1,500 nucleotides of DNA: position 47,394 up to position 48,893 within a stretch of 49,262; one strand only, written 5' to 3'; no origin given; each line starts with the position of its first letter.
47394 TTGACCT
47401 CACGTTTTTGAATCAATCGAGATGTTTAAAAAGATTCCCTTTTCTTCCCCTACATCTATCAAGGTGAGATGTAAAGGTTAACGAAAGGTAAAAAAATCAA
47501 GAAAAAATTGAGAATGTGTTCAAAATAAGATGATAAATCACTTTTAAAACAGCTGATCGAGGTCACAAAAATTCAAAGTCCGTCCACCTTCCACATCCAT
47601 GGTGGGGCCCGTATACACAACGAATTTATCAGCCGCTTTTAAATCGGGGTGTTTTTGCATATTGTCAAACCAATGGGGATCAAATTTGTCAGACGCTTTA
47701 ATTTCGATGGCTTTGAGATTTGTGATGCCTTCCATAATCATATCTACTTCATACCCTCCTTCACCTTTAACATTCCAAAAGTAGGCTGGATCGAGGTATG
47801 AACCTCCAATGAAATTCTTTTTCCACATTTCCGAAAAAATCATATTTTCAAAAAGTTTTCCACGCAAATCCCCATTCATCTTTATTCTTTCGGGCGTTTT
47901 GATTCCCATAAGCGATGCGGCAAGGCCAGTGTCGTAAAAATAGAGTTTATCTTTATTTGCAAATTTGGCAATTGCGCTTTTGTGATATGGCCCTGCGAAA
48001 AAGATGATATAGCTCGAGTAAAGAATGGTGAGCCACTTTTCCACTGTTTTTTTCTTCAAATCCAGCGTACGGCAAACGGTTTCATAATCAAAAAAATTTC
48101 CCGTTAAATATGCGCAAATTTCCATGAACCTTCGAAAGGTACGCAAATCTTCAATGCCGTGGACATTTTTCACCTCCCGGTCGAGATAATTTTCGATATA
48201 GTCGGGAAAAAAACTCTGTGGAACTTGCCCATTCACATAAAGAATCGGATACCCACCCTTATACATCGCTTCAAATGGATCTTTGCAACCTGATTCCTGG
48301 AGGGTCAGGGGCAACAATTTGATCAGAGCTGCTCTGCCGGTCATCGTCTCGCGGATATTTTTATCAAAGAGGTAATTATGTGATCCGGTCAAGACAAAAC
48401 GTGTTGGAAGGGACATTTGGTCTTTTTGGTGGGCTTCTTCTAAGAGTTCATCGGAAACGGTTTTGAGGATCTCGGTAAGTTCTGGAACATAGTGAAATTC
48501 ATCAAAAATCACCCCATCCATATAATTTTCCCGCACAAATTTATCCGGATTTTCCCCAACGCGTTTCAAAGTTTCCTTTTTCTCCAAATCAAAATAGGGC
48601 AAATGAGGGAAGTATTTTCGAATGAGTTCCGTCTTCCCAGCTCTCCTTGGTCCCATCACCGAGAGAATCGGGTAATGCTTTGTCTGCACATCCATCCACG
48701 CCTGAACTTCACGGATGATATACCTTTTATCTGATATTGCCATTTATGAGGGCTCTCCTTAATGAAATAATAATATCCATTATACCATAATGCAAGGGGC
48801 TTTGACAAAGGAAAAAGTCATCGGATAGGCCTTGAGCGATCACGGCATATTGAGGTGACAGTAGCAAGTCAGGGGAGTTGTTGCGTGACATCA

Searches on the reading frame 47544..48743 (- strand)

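Call 38: search_protein_families(library=pfam, proteins=[window:47544-48743:-], max_evalue=0.01)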
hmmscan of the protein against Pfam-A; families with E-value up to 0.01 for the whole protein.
window:47544-48743:- (399 aa): 2 families
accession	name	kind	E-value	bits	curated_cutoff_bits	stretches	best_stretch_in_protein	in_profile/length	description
PF13635.12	DUF4143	-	2.3e-32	112.4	28.1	1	189-351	2-160/160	Domain of unknown function (DUF4143)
PF13173.12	AAA_14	-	1.1e-18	67.9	27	1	25-150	3-127/129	AAA domain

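Call 63: search_protein_families(library=padloc, proteins=[window:47544-48743:-], max_evalue=0.00001)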
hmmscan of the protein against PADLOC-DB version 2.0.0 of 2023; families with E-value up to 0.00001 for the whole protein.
window:47544-48743:- (399 aa): 7 families
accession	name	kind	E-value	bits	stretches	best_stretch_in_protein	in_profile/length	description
PDLC04790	PDC-S01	-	5.3e-65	217.8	2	155-375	173-395/422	-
PDLC04789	PDC-S01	-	3.9e-42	142.6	1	10-353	3-343/375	-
PDLC04787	PDC-S01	-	8.6e-25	85.4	1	7-339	9-346/412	-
PDLC04791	PDC-S01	-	8.8e-19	65.4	1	21-362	16-363/395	-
PDLC04786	PDC-S01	-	1.2e-15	55.3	1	230-368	267-404/439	-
PDLC04788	PDC-S01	-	3.4e-11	40.7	1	192-352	222-384/448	-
PDLC04792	PDC-S01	-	1.9e-08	31.3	0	262-375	302-410/452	-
